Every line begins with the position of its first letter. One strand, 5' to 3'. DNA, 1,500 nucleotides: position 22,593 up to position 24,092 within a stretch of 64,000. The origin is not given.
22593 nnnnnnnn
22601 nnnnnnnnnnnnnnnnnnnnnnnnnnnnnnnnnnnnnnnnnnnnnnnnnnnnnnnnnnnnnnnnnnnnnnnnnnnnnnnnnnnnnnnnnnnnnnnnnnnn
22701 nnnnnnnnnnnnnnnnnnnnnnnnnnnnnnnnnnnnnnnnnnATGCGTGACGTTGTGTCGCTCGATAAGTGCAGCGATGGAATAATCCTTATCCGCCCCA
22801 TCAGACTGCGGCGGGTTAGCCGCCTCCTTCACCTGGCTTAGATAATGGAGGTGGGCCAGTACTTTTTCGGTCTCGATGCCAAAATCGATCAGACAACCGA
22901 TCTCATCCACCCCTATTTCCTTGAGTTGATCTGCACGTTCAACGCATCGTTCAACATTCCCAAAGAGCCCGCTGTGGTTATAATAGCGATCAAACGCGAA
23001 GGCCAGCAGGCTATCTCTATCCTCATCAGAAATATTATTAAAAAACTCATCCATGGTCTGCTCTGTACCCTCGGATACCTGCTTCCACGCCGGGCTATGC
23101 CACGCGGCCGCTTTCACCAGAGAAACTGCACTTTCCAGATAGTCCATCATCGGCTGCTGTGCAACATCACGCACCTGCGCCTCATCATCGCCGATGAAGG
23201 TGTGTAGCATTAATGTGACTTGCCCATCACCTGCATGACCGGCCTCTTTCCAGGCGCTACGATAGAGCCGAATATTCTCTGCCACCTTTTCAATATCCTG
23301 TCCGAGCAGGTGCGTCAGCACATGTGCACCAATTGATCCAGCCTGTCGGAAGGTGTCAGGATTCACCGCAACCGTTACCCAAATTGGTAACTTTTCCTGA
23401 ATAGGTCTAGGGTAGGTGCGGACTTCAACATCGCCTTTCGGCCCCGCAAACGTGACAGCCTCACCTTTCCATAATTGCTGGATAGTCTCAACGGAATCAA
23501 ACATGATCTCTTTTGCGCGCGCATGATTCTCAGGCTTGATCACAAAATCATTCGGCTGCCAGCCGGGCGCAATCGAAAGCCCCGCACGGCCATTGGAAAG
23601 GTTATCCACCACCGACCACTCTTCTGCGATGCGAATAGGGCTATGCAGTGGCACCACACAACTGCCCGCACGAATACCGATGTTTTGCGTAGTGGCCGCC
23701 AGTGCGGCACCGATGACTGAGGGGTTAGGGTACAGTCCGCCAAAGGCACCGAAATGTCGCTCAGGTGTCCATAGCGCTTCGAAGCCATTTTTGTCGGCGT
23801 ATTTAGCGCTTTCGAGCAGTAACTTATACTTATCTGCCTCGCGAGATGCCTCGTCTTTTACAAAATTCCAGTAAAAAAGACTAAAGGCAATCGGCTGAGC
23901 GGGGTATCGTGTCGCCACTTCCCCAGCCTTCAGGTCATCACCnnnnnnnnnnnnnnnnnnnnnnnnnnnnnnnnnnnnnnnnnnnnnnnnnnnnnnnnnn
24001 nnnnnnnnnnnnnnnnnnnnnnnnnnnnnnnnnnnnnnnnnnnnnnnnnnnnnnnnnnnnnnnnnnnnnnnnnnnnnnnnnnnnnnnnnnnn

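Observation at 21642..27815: Loading Thr module plus a Gly module whose A domain is split between A4 and A5 by a luciferase-like monooxygenase (MtaG/MelG-like architecture)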

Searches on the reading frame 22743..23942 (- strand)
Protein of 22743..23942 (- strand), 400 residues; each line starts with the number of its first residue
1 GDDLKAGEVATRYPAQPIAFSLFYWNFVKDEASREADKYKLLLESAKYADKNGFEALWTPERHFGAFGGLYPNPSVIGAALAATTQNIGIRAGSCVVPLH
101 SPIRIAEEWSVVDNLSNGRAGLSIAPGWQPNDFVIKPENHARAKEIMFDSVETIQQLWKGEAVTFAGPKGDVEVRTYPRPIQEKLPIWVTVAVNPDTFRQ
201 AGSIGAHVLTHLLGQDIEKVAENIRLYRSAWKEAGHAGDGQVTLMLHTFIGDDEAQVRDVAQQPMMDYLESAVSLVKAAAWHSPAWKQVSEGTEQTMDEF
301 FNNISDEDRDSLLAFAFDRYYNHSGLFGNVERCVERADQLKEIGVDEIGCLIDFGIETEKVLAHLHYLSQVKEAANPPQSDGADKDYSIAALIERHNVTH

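Call 20: find_homologous_proteins(query=window:22743-23942:-, max_evalue=1e-20)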
Query seq(400 aa) (400 aa): 2855 proteins with E <= 1e-20 among 8000 candidates; the best 120 are listed.
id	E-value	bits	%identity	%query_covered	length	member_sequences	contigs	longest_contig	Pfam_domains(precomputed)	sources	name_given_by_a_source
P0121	4.8e-149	515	56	98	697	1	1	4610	PF00296.27,PF00501.35,PF13193.13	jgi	jgi:natural product biosynthesis luciferase-like monooxygenase protein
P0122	1.1e-142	494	56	97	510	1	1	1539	PF00296.27,PF00501.35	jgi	jgi:natural product biosynthesis luciferase-like monooxygenase protein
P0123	6.4e-142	491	58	96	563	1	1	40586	PF00296.27,PF00501.35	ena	-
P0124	7.0e-140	485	59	89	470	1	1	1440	PF00296.27,PF00501.35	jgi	jgi:natural product biosynthesis luciferase-like monooxygenase protein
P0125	5.1e-138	479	55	98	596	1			PF00296.27,PF00501.35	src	-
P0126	1.5e-137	477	55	96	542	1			PF00296.27,PF00501.35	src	-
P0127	9.6e-137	474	55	96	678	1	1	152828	PF00296.27,PF00501.35,PF13193.13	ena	-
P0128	2.4e-136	473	54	97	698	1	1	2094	PF00296.27,PF00501.35,PF13193.13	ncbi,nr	ncbi:MAG TPA: MupA/Atu3671 family FMN-dependent luciferase-like monooxygenase, partial [Nevskia sp.]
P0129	4.8e-135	469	53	97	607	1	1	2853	PF00296.27,PF00501.35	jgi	jgi:natural product biosynthesis luciferase-like monooxygenase protein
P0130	4.4e-132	459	53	97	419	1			PF00296.27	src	-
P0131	2.6e-131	456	54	93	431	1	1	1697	PF00296.27,PF00501.35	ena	-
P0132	3.2e-131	456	56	96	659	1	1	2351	PF00296.27,PF00501.35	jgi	jgi:natural product biosynthesis luciferase-like monooxygenase protein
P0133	4.6e-131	456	52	99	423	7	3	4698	PF00296.27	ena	-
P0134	5.0e-131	456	53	95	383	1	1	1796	PF00296.27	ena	-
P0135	2.4e-129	450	51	99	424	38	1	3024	PF00296.27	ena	-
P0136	3.9e-128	446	53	99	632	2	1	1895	PF00296.27,PF00501.35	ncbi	ncbi:MAG: MupA/Atu3671 family FMN-dependent luciferase-like monooxygenase, partial [Paracoccaceae ba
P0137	6.5e-128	445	52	92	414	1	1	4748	PF00296.27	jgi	jgi:natural product biosynthesis luciferase-like monooxygenase protein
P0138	9.1e-128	445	54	90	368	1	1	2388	PF00296.27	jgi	jgi:natural product biosynthesis luciferase-like monooxygenase protein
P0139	1.3e-127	444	52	95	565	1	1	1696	PF00296.27,PF00501.35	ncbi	ncbi:MAG TPA: MupA/Atu3671 family FMN-dependent luciferase-like monooxygenase, partial [Ramlibacter 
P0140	4.3e-127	443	52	97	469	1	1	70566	PF00296.27,PF00501.35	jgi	jgi:natural product biosynthesis luciferase-like monooxygenase protein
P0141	5.8e-127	442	54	97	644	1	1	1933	PF00296.27,PF00501.35,PF13193.13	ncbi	ncbi:MAG: MupA/Atu3671 family FMN-dependent luciferase-like monooxygenase, partial [Paracoccaceae ba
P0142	6.7e-127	442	53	92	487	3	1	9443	PF00296.27,PF18563.7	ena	-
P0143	2.6e-126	440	54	90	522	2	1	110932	PF00296.27,PF00501.35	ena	-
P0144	2.7e-126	440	53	92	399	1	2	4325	PF00296.27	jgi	jgi:natural product biosynthesis luciferase-like monooxygenase protein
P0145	7.5e-126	438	52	95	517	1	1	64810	PF00296.27,PF00501.35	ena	-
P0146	8.5e-126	438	54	90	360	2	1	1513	PF00296.27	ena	-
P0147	1.2e-125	438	53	90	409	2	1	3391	PF00296.27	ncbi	-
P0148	7.4e-125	435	52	99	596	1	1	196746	PF00296.27,PF00501.35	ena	-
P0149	9.4e-125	435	61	74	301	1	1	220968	PF00296.27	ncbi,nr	ncbi:MAG: LLM class flavin-dependent oxidoreductase [Chloroflexi bacterium]|nr:LLM class flavin-depe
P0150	9.6e-124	432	57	87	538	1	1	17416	PF00296.27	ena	-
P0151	1.3e-123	431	53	96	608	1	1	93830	PF00296.27,PF00501.35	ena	-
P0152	2.1e-123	430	53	90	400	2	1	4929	PF00296.27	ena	-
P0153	2.7e-123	430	52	93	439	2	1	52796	PF00296.27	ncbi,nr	ncbi:MAG: LLM class flavin-dependent oxidoreductase [Verrucomicrobiota bacterium]|nr:LLM class flavi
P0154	2.8e-123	430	52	95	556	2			PF00296.27,PF00501.35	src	-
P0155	3.8e-123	430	51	96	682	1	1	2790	PF00296.27,PF00501.35,PF13193.13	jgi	-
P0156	7.2e-123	429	56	85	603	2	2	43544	PF00296.27,PF00501.35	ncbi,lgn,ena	-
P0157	1.4e-122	428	51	94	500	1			PF00296.27,PF00501.35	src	-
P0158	6.0e-122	426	49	99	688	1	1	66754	PF00296.27,PF00501.35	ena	-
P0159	9.2e-122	425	51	92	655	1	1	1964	PF00296.27,PF00501.35,PF13193.13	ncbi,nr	ncbi:MAG TPA: MupA/Atu3671 family FMN-dependent luciferase-like monooxygenase, partial [Bryobacterac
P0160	1.3e-121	425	53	91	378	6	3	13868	PF00296.27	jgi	jgi:natural product biosynthesis luciferase-like monooxygenase protein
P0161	1.9e-121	424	52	90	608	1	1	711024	PF00296.27,PF00501.35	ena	-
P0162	2.2e-121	424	52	91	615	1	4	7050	PF00296.27,PF00501.35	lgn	-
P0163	4.6e-121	423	51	92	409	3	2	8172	PF00296.27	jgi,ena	jgi:natural product biosynthesis luciferase-like monooxygenase protein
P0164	8.9e-121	422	48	98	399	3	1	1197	PF00296.27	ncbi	ncbi:MAG: LLM class flavin-dependent oxidoreductase, partial [Sphingopyxis sp.]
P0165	1.1e-120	422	54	88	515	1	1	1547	PF00296.27,PF00501.35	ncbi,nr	ncbi:MAG: MupA/Atu3671 family FMN-dependent luciferase-like monooxygenase, partial [Paracoccaceae ba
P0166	2.0e-120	421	53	91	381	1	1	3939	PF00296.27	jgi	jgi:natural product biosynthesis luciferase-like monooxygenase protein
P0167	2.0e-120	421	50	97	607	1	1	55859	PF00296.27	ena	-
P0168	2.1e-120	421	52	95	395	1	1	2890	PF00296.27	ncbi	-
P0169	2.9e-120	420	51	97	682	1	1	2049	PF00296.27,PF00501.35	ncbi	ncbi:MAG: MupA/Atu3671 family FMN-dependent luciferase-like monooxygenase, partial [Pyrinomonadaceae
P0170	7.4e-120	419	53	90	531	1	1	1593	PF00296.27,PF00501.35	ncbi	ncbi:MupA/Atu3671 family FMN-dependent luciferase-like monooxygenase, partial [Rhizobiaceae sp. 2RAB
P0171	1.0e-119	418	51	96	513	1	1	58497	PF00296.27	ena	-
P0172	2.0e-119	417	51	92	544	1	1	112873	PF00296.27,PF00550.32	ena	-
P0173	2.1e-119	417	52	93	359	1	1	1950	PF00296.27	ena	-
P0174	2.3e-119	417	52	85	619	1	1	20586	PF00296.27,PF00501.35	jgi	jgi:natural product biosynthesis luciferase-like monooxygenase protein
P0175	5.7e-119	416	51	92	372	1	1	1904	PF00296.27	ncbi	-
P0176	7.2e-119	415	52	90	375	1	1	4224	PF00296.27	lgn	-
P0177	1.1e-118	415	50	97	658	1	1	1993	PF00296.27,PF00501.35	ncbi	ncbi:MAG TPA: MupA/Atu3671 family FMN-dependent luciferase-like monooxygenase, partial [Polyangiales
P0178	1.3e-118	415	50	92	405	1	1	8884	PF00296.27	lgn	-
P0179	1.6e-118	414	51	92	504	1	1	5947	PF00296.27,PF00550.32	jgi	jgi:natural product biosynthesis luciferase-like monooxygenase protein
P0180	3.3e-118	413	53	92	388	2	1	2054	PF00296.27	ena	-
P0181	9.5e-118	412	52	89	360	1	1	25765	PF00296.27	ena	-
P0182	1.5e-117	411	52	95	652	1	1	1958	PF00296.27,PF00501.35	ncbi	ncbi:MAG TPA: MupA/Atu3671 family FMN-dependent luciferase-like monooxygenase, partial [Geminicoccac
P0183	1.6e-117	411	53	89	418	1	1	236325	PF00296.27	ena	-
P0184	1.7e-117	411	52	93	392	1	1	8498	PF00296.27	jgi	jgi:natural product biosynthesis luciferase-like monooxygenase protein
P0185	2.6e-117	410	53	90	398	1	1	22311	PF00296.27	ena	-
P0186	7.3e-117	409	50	91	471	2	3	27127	PF00296.27,PF00550.32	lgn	-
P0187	8.0e-117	409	51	96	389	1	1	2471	PF00296.27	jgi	-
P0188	1.2e-116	408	52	96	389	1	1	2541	PF00296.27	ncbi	-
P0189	2.0e-116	407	53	89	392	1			PF00296.27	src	-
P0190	2.5e-116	407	49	95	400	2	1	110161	PF00296.27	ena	-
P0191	2.9e-116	407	52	89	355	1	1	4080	PF00296.27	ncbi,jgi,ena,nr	ncbi:MAG: LLM class flavin-dependent oxidoreductase [Candidatus Tectomicrobia bacterium]|nr:LLM clas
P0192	4.8e-116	406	59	79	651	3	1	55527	PF00296.27,PF00501.35,PF13193.13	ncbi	ncbi:MAG: LLM class flavin-dependent oxidoreductase [Steroidobacteraceae bacterium]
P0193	4.8e-116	406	51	96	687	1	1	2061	PF00296.27,PF00501.35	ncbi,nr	ncbi:MAG TPA: MupA/Atu3671 family FMN-dependent luciferase-like monooxygenase, partial [Pyrinomonada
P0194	5.2e-116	406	51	90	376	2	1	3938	PF00296.27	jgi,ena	-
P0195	6.5e-116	406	51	90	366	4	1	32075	PF00296.27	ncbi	-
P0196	7.5e-116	406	52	90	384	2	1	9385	PF00296.27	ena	-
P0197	7.7e-116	406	53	89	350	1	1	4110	PF00296.27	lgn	-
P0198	9.6e-116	405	53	89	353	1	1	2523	PF00296.27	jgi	jgi:natural product biosynthesis luciferase-like monooxygenase protein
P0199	1.3e-115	405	50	91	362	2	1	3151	PF00296.27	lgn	-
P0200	1.4e-115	405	53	89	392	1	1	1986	PF00296.27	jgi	-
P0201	2.0e-115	404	51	93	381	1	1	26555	PF00296.27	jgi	jgi:natural product biosynthesis luciferase-like monooxygenase protein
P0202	2.1e-115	404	51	91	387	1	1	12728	PF00296.27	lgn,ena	-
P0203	2.5e-115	404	50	90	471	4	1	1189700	PF00296.27,PF00550.32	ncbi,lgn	-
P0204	2.6e-115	404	50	93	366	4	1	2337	PF00296.27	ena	-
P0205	3.0e-115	404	51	89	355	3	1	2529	PF00296.27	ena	-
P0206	3.1e-115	404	53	89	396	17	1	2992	PF00296.27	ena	-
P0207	4.9e-115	403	53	89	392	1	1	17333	PF00296.27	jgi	-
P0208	5.1e-115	403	53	89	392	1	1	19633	PF00296.27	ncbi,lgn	-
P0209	5.1e-115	403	53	89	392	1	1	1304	PF00296.27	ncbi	-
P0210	6.7e-115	402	52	89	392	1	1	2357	PF00296.27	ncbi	-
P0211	6.7e-115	402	53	89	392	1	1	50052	PF00296.27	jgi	jgi:natural product biosynthesis luciferase-like monooxygenase protein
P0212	7.2e-115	402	53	89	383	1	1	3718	PF00296.27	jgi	jgi:natural product biosynthesis luciferase-like monooxygenase protein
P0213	8.1e-115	402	50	90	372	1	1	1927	PF00296.27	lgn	-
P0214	9.7e-115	402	53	89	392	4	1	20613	PF00296.27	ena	-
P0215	1.3e-114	401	52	90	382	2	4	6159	PF00296.27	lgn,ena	-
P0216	1.3e-114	401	53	90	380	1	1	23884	PF00296.27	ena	-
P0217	1.5e-114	401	51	90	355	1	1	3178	PF00296.27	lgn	-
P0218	1.6e-114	401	50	91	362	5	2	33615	PF00296.27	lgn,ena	-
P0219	1.7e-114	401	51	92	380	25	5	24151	PF00296.27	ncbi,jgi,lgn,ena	-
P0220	1.8e-114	401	52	89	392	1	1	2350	PF00296.27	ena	-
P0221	2.0e-114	401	52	89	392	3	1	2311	PF00296.27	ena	-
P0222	2.1e-114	401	52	89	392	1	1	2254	PF00296.27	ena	-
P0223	3.0e-114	400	50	90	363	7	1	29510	PF00296.27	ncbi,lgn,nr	ncbi:MAG: LLM class flavin-dependent oxidoreductase [Planctomycetes bacterium]|nr:LLM class flavin-d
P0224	5.5e-114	399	52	93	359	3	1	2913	PF00296.27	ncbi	-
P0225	6.8e-114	399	51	92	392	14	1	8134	PF00296.27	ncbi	-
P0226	8.7e-114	399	50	91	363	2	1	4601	PF00296.27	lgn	-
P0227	9.9e-114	399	59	76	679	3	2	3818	PF00296.27,PF00550.32,PF00501.35,PF13193.13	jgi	jgi:natural product biosynthesis luciferase-like monooxygenase protein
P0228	1.5e-113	398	52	90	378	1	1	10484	PF00296.27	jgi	jgi:natural product biosynthesis luciferase-like monooxygenase protein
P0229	1.6e-113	398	53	89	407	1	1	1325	PF00296.27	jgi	jgi:natural product biosynthesis luciferase-like monooxygenase protein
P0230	1.8e-113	398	52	89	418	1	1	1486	PF00296.27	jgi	jgi:natural product biosynthesis luciferase-like monooxygenase protein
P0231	1.9e-113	398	52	92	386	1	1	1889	PF00296.27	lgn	-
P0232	1.9e-113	398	52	89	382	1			PF00296.27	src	-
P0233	2.1e-113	398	52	89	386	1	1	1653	PF00296.27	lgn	-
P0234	2.6e-113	397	49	95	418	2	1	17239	PF00296.27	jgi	jgi:natural product biosynthesis luciferase-like monooxygenase protein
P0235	3.2e-113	397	52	89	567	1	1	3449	PF00668.26,PF00296.27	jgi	jgi:natural product biosynthesis luciferase-like monooxygenase protein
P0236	4.3e-113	396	51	91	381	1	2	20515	PF00296.27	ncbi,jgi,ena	-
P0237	5.5e-113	396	51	92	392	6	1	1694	PF00296.27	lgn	-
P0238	5.7e-113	396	51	89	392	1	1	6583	PF00296.27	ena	-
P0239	6.1e-113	396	49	92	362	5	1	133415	PF00296.27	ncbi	-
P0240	7.1e-113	396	49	96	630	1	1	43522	PF00296.27,PF00501.35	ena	-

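Call 29: search_solved_structures(query=window:22794-23942:-, max_evalue=0.00001, show_alignments=1)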
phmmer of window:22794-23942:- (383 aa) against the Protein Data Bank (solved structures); distinct sequences matched with E-value up to 0.00001: 16.
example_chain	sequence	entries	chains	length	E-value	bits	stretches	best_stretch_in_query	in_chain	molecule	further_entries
6ket_A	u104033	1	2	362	1e-105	357.2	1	15-378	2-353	PuwE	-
8cbb_A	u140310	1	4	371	1.7e-23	86.5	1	42-274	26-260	Alkanal monooxygenase alpha chain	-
2i7g_A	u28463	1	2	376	8.4e-23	84.3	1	36-266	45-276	Monooxygenase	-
7bip_A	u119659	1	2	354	2.3e-17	66.4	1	39-266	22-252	Luciferase-like monooxygenase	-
8k74_A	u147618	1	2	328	1.4e-16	63.8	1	28-191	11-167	Alkanal monooxygenase alpha chain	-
1brl_A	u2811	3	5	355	1.1e-11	47.7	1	30-362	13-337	BACTERIAL LUCIFERASE | Alkanal monooxygenase alpha chain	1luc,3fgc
8qpm_A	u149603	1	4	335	1.4e-09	40.8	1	45-351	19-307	5,10-methylenetetrahydromethanopterin reductase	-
8qpl_A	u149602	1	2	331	1.7e-09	40.5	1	45-349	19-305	5,10-methylenetetrahydromethanopterin reductase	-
8qq8_A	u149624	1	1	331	1.7e-09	40.5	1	45-349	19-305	5,10-methylenetetrahydromethanopterin reductase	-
1brl_B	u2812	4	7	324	2.5e-09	39.9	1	19-123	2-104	BACTERIAL LUCIFERASE | BETA2 LUCIFERASE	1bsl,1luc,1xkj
3fgc_B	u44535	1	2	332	2.6e-09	39.9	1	19-123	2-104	Alkanal monooxygenase beta chain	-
4us5_D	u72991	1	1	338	8e-08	35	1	42-124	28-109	LUCIFERASE-LIKE MONOOXYGENASE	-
4us5_A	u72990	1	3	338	8.2e-08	34.9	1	42-124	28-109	LUCIFERASE-LIKE MONOOXYGENASE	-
1rhc_A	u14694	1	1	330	8.8e-08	34.8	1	42-218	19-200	F420-dependent alcohol dehydrogenase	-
6fri_A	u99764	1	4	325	8e-07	31.7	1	20-125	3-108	Alkanal monooxygenase beta chain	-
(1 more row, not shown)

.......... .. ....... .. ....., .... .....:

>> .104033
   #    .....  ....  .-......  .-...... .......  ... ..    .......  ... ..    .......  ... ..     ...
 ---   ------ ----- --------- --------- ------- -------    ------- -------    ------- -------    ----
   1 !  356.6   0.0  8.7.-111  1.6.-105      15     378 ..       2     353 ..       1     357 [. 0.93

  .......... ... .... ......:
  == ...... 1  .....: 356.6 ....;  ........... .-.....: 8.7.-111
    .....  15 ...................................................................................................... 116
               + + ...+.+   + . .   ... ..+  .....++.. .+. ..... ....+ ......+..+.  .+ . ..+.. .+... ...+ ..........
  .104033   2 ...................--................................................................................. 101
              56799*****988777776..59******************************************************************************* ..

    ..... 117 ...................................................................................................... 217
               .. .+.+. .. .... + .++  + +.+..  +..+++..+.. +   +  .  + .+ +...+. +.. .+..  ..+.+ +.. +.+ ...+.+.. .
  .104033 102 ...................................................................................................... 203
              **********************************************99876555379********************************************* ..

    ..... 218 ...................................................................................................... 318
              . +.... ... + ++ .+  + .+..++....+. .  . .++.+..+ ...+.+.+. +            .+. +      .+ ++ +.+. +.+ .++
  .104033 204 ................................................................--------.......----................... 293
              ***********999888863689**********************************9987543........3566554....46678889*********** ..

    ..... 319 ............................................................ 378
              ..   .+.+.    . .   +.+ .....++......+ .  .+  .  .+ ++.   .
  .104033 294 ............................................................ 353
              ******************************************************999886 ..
